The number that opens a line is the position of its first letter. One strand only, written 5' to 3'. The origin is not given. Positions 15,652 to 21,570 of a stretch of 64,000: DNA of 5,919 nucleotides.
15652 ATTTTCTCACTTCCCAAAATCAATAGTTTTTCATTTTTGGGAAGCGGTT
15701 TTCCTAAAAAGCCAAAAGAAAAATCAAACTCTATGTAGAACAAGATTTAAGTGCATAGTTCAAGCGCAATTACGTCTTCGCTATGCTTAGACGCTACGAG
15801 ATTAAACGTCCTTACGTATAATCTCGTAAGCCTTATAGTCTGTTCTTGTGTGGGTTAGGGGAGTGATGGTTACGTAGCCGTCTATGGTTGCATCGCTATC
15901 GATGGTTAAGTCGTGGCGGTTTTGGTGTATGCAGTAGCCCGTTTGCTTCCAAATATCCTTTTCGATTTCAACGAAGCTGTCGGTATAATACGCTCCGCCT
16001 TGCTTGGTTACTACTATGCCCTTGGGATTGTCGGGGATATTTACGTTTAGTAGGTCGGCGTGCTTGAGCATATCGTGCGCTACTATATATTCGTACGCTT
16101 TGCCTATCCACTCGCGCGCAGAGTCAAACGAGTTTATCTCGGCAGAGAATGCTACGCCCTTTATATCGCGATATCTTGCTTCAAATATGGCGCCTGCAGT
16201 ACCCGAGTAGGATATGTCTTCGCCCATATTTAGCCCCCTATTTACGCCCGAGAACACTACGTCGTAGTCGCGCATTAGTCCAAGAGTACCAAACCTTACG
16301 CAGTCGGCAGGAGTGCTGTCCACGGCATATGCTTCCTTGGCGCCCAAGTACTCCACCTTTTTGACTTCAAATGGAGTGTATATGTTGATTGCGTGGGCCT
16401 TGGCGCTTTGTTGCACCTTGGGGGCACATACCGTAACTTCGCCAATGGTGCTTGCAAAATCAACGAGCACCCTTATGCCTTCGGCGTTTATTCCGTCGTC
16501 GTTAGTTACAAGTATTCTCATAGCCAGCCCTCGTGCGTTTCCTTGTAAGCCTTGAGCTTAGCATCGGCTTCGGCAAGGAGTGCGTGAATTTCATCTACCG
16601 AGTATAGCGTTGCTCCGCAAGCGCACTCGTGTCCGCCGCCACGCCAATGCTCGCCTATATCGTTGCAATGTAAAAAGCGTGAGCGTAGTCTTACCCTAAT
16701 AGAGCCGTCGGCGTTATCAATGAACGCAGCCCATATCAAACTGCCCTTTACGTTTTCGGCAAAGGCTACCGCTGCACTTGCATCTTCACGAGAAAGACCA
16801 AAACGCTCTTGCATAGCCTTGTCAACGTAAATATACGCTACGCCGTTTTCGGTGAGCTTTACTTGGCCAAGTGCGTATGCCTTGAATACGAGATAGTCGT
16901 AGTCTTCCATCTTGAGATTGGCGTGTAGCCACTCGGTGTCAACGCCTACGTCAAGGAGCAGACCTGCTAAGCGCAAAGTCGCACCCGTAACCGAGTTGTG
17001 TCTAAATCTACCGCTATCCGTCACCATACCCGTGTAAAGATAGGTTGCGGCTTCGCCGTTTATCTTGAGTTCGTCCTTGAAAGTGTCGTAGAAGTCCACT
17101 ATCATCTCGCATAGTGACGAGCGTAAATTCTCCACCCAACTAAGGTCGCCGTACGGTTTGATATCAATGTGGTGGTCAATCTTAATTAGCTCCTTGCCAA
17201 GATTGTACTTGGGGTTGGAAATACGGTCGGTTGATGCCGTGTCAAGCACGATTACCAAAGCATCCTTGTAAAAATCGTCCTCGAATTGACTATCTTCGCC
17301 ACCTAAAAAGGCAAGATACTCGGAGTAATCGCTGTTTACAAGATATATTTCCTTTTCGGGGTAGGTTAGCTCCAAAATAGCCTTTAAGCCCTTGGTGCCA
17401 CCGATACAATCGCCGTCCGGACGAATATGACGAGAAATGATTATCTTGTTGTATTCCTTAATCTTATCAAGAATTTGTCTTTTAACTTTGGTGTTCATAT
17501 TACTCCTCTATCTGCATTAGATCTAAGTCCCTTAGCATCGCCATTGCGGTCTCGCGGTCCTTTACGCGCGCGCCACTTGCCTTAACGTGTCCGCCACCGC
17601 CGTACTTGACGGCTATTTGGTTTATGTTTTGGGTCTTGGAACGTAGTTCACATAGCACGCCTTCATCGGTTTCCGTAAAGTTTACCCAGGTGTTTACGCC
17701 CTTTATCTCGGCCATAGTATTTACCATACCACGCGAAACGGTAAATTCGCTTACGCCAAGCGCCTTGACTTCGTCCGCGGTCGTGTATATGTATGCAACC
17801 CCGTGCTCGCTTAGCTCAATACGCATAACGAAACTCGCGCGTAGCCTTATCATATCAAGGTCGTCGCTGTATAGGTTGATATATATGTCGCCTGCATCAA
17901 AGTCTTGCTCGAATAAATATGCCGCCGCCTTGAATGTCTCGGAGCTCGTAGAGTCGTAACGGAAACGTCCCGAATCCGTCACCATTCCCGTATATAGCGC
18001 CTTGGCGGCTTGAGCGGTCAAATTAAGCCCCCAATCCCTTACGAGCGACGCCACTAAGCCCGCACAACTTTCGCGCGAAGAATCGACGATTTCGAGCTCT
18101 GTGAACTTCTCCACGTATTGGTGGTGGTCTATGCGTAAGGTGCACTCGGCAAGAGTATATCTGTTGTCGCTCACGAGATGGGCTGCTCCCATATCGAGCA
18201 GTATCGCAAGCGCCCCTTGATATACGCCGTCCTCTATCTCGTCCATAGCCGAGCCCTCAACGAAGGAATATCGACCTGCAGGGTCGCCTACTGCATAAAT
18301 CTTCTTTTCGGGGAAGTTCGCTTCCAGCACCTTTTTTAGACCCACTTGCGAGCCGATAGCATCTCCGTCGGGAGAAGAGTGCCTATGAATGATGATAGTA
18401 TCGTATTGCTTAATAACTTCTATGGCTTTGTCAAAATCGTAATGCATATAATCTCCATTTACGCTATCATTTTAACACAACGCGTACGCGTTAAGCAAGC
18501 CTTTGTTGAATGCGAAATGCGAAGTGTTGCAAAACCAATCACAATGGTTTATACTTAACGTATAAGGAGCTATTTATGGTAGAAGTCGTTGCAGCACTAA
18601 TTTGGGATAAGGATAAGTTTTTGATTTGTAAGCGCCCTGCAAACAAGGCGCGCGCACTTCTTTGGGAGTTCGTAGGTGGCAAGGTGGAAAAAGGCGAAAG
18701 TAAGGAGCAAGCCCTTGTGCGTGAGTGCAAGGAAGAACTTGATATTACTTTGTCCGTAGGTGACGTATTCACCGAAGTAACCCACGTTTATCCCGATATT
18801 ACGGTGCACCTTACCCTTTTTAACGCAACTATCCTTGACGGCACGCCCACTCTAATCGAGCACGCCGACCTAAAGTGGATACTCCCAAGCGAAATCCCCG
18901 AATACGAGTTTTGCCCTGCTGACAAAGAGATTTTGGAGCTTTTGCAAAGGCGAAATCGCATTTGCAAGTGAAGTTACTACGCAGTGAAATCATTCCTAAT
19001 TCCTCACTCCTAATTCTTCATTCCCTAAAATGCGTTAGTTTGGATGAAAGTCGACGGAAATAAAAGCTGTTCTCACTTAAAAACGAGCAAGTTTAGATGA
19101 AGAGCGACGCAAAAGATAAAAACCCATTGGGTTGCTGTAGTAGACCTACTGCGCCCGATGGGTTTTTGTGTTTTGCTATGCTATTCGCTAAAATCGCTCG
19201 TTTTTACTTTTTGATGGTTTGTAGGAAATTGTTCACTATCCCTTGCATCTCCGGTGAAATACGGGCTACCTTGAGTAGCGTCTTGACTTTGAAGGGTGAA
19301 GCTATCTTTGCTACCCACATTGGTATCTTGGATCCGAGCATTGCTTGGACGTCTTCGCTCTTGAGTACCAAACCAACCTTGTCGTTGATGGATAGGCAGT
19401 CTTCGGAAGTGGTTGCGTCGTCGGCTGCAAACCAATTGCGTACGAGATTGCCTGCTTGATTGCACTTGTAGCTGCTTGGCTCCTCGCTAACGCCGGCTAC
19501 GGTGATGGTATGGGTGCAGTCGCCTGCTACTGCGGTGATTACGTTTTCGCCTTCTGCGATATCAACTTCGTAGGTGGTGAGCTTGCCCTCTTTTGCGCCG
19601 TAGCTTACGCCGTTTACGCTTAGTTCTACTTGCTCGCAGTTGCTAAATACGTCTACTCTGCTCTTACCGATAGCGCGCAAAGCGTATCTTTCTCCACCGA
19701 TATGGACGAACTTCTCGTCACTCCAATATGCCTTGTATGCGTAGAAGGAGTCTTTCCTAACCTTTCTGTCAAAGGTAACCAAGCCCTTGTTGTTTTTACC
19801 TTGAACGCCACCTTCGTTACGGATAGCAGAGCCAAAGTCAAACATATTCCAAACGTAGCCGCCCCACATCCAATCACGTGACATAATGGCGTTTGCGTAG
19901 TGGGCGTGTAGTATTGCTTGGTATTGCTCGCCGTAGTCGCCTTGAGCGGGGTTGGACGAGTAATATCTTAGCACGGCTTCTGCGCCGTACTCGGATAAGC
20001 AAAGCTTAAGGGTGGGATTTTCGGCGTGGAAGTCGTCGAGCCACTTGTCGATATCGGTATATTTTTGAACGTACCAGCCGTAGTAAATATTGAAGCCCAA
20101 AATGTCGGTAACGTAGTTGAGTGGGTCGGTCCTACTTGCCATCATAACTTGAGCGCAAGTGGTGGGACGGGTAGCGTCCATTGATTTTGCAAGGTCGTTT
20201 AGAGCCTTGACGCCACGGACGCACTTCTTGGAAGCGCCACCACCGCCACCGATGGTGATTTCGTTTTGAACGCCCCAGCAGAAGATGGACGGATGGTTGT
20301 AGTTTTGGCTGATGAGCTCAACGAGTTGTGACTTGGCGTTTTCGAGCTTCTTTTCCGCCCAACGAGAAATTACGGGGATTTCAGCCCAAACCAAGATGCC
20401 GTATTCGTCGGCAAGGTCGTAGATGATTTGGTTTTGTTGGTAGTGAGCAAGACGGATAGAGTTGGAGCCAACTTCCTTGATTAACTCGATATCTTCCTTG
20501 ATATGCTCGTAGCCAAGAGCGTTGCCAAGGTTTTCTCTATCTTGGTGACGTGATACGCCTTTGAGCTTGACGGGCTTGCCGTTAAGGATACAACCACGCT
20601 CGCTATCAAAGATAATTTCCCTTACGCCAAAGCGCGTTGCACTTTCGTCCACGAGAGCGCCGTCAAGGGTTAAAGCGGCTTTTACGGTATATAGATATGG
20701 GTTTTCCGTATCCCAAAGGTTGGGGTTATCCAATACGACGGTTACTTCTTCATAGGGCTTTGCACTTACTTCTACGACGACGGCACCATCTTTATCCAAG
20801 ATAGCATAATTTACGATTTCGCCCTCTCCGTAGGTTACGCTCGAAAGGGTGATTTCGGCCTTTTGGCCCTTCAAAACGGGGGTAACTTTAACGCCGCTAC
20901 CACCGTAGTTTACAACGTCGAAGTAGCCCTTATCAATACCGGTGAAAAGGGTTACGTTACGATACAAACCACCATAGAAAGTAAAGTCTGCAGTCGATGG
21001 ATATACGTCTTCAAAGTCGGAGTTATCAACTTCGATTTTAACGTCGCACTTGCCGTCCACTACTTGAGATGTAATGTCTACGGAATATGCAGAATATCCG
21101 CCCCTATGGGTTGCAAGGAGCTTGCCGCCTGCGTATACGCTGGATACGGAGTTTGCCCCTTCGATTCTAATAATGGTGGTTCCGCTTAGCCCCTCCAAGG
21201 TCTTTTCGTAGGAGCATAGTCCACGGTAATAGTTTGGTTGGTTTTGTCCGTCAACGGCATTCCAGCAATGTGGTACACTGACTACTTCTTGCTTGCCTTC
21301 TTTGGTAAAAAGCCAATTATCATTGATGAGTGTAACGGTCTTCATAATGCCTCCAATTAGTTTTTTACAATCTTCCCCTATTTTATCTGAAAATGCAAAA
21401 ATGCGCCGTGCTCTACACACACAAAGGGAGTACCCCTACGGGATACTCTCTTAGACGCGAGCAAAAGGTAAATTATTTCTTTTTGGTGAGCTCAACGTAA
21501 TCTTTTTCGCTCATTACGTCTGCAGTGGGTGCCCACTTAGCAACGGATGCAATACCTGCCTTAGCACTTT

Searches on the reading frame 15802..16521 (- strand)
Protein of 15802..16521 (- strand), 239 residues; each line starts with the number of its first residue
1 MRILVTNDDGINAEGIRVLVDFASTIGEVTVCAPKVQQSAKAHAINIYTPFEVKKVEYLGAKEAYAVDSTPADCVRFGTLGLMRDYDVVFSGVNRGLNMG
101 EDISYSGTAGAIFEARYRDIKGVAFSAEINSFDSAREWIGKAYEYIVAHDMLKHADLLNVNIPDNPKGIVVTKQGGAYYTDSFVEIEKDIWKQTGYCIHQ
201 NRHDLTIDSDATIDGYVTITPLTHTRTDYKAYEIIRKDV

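Call 6: search_protein_families(library=pfam, proteins=[window:15802-16521:-], max_evalue=0.01)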
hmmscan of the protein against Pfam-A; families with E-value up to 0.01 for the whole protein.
window:15802-16521:- (239 aa): 1 family
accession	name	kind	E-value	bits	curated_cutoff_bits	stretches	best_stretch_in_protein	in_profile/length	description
PF01975.23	SurE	-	7.9e-50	169.7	22.1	1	3-180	1-188/189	Survival protein SurE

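Call 70: search_protein_families(library=ncbifam, proteins=[window:15802-16521:-], max_evalue=0.00001)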
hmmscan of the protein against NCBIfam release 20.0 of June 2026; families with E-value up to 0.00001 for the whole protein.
window:15802-16521:- (239 aa): 13 families
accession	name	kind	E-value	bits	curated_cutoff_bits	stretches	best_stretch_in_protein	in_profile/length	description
NF001490.0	PRK00346.1-4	equivalog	2.8e-51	174.1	233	1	1-237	1-249/254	5'/3'-nucleotidase SurE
NF001492.0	PRK00346.2-2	equivalog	1.9e-49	168.2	271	1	1-237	4-254/261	5'/3'-nucleotidase SurE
TIGR00087.1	surE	equivalog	2.1e-47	161.6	135.1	1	1-225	1-250/252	5'/3'-nucleotidase SurE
NF010543.0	PRK13933.1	equivalog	4e-47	160.9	280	1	1-234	1-246/253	stationary phase survival protein SurE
NF001491.0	PRK00346.2-1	equivalog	5.8e-46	156.8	290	1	1-236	3-259/266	5'/3'-nucleotidase SurE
NF001493.0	PRK00346.2-3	equivalog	1e-45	156.5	230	1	1-169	5-187/269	5'/3'-nucleotidase SurE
NF001489.0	PRK00346.1-3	equivalog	2.8e-45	154.6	295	1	1-235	1-241/250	5'/3'-nucleotidase SurE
NF010545.0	PRK13935.1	equivalog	1.4e-42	145.7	365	1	1-231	1-241/254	stationary phase survival protein SurE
NF001494.0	PRK00346.2-4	equivalog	3.7e-41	141.3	313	1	2-235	3-253/259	5'/3'-nucleotidase SurE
NF010542.0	PRK13932.1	equivalog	2.6e-35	121.9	436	1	2-235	11-254/261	stationary phase survival protein SurE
NF010544.0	PRK13934.1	equivalog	5.8e-34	117.4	325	1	1-223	1-238/266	stationary phase survival protein SurE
NF001488.0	PRK00346.1-1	equivalog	4.8e-32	111.2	396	1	1-236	1-241/253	5'/3'-nucleotidase SurE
NF010541.0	PRK13931.1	equivalog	4.9e-30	104.8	422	1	1-233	1-251/261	5'/3'-nucleotidase SurE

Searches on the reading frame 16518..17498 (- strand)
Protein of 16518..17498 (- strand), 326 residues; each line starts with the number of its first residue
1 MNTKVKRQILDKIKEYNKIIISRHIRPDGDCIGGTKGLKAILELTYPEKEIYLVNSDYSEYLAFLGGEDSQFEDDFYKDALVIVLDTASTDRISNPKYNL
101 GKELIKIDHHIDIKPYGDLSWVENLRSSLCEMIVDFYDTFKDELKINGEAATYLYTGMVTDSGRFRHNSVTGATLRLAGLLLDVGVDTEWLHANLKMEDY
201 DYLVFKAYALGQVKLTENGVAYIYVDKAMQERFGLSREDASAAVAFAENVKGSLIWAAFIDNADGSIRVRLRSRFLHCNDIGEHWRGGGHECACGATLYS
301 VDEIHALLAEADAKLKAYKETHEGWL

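Call 6: search_protein_families(library=pfam, proteins=[window:16518-17498:-], max_evalue=0.01)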
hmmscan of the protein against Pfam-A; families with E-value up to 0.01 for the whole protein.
window:16518-17498:- (326 aa): 2 families
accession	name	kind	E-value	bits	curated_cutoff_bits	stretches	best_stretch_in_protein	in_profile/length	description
PF01368.27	DHH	-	3.5e-14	53.6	28.1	1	18-158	1-125/125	DHH family, N-terminal domain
PF02272.25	DHHA1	-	2.2e-10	41.3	25.9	1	221-316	5-101/102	DHHA1 domain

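Call 70: search_protein_families(library=ncbifam, proteins=[window:16518-17498:-], max_evalue=0.00001)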
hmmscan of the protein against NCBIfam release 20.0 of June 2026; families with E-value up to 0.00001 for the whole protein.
window:16518-17498:- (326 aa): 2 families
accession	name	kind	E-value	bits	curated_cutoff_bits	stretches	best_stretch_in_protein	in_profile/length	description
NF053633.1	OlncasPapPhNrnA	equivalog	8.4e-67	225.3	350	1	5-315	5-315/317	bifunctional oligoribonuclease/PAP phosphatase NrnA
NF011110.0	PRK14538.1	equivalog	1e-12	47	707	1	77-298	444-661/838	putative bifunctional signaling protein/50S ribosomal protein L9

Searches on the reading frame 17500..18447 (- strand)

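Call 6: search_protein_families(library=pfam, proteins=[window:17500-18447:-], max_evalue=0.01)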
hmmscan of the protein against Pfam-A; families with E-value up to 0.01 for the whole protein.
window:17500-18447:- (315 aa): 2 families
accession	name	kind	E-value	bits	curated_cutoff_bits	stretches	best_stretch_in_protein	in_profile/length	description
PF01368.27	DHH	-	4.9e-13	49.9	28.1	1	17-155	1-125/125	DHH family, N-terminal domain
PF02272.25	DHHA1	-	1.2e-08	35.8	25.9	1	237-307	17-95/102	DHHA1 domain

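Call 70: search_protein_families(library=ncbifam, proteins=[window:17500-18447:-], max_evalue=0.00001)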
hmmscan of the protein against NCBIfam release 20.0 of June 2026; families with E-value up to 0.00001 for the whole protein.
window:17500-18447:- (315 aa): 3 families
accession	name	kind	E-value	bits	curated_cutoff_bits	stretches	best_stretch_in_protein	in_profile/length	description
NF053633.1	OlncasPapPhNrnA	equivalog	1.2e-67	228.1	350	1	6-308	7-311/317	bifunctional oligoribonuclease/PAP phosphatase NrnA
NF011110.0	PRK14538.1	equivalog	2.5e-10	39.2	707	1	81-306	449-673/838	putative bifunctional signaling protein/50S ribosomal protein L9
NF041569.1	A-tRNAntase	equivalog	6.5e-07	28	1440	1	126-306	117-295/880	A-adding tRNA nucleotidyltransferase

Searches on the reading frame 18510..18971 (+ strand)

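Call 6: search_protein_families(library=pfam, proteins=[window:18510-18971:+], max_evalue=0.01)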
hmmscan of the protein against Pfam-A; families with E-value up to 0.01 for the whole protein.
window:18510-18971:+ (153 aa): 2 families
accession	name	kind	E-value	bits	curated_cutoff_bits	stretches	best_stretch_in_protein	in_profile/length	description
PF14815.12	NUDIX_4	-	4.9e-23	81.5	35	1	28-143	2-112/113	NUDIX domain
PF00293.34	NUDIX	-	7.9e-17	62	21.1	1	26-144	5-133/134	NUDIX domain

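Call 70: search_protein_families(library=ncbifam, proteins=[window:18510-18971:+], max_evalue=0.00001)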
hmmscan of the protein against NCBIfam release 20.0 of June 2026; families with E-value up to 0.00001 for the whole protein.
window:18510-18971:+ (153 aa): 5 families
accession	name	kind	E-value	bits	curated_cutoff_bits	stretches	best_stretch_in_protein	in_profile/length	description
NF006530.0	PRK08999.1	equivalog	2.1e-33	115.7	245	1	23-146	5-129/315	Nudix family hydrolase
NF007834.0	PRK10546.1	equivalog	5e-30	104.1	156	1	23-144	3-124/135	pyrimidine (deoxy)nucleoside triphosphate diphosphatase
NF008044.0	PRK10776.1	equivalog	3.1e-22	78.8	148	1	33-147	14-128/130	8-oxo-dGTP diphosphatase MutT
TIGR00586.1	mutt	equivalog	5.7e-22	78.1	97.9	1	27-146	9-128/129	8-oxo-dGTP diphosphatase MutT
NF012016.0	PRK15472.1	equivalog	4.1e-08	33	95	1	26-86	6-67/141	nucleoside triphosphatase NudI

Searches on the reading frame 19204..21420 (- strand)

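Call 6: search_protein_families(library=pfam, proteins=[window:19204-21420:-], max_evalue=0.01)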
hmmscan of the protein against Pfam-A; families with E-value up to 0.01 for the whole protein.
window:19204-21420:- (738 aa): 5 families
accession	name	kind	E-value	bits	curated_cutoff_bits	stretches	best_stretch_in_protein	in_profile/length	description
PF02836.23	Glyco_hydro_2_C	-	3.1e-34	118.9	21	1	278-566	9-298/302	Glycosyl hydrolases family 2, TIM barrel domain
PF00703.27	Glyco_hydro_2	-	3.7e-12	47.4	23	1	177-267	6-109/109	Glycosyl hydrolases family 2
PF02837.24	Glyco_hydro_2_N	-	1.7e-08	35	28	1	32-160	19-167/169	Glycosyl hydrolases family 2, sugar binding domain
PF16355.11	DUF4982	-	8.9e-07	29.2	23.9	1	588-632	5-52/61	Domain of unknown function (DUF4982)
PF22666.2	Glyco_hydro_2_N2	-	0.0097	16.4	27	0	80-133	66-119/167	Glycosyl hydrolase 2 galactose-binding domain-like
